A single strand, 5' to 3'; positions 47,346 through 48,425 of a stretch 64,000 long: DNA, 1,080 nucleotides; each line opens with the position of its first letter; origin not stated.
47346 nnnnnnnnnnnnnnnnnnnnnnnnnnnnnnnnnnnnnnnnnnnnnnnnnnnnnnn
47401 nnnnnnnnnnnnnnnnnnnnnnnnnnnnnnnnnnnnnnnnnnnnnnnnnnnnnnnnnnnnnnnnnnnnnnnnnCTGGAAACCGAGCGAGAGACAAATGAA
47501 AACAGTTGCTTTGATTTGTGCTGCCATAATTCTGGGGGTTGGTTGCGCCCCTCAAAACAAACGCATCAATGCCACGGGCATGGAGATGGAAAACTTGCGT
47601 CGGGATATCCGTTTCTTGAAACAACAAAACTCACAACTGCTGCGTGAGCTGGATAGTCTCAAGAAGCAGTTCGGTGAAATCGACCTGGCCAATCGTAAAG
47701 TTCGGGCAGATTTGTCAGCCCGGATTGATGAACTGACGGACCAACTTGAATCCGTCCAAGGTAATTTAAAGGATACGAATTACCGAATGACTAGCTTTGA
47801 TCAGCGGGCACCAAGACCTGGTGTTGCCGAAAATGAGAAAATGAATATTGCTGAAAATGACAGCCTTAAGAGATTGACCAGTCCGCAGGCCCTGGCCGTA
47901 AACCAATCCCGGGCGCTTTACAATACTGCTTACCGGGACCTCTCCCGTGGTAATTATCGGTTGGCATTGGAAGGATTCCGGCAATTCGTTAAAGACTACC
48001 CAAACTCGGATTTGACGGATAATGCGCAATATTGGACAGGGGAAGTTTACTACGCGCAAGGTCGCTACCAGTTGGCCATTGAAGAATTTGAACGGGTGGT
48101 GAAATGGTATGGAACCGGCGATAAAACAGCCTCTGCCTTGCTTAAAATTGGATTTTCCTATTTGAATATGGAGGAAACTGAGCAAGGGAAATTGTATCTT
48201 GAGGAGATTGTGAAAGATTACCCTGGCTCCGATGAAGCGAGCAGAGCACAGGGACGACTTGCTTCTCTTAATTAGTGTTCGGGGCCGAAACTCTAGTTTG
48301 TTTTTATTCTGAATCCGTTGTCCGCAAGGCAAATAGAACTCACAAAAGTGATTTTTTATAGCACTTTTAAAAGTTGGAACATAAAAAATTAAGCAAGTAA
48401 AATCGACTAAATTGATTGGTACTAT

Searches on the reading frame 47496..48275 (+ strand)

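Call 3: search_protein_families(library=pfam, proteins=[window:47496-48275:+], max_evalue=0.01)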
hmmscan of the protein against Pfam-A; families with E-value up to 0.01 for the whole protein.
window:47496-48275:+ (259 aa): 17 families
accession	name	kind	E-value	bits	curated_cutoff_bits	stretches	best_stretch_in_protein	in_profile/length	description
PF13174.12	TPR_6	-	5e-18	64.9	26.3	3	214-245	2-33/33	Tetratricopeptide repeat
PF13432.12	TPR_16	-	6.5e-11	42.9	32.7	1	144-202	3-58/65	Tetratricopeptide repeat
PF13525.12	YfiO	-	1.3e-10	41.8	25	1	137-256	4-134/203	Outer membrane lipoprotein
PF07719.23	TPR_2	-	7e-10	38.7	27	1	177-204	3-30/34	Tetratricopeptide repeat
PF13428.12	TPR_14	-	1.7e-08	34.7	23.5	0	176-203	2-29/44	Tetratricopeptide repeat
PF13181.12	TPR_8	-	9.4e-06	25.8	25.7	0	178-204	4-30/34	Tetratricopeptide repeat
PF13424.12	TPR_12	-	1.4e-05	25.6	30.1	1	177-230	5-63/77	Tetratricopeptide repeat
PF14559.12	TPR_19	-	4.5e-05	24.1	25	1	186-255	2-68/68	Tetratricopeptide repeat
PF12895.13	ANAPC3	-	6.7e-05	23.5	27.2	0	175-231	23-75/82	Anaphase-promoting complex, cyclosome, subunit 3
PF00515.34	TPR_1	-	0.00019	21.5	27.8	0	179-202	5-28/34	Tetratricopeptide repeat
PF07798.16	CCDC90-like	-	0.00044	20.6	33.5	1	34-99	70-136/175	Coiled-coil domain-containing protein 90-like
PF13512.12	TPR_18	-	0.00065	20.3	21.9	1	138-227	10-99/145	Tetratricopeptide repeat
PF05837.17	CENP-H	-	0.003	17.9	29.9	1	17-84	98-163/202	Centromere protein H (CENP-H)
PF06156.18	YabA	-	0.0046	18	30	0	25-62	18-55/103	Initiation control protein YabA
PF13414.12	TPR_11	-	0.0076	16.4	26.8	0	182-203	1-22/42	TPR repeat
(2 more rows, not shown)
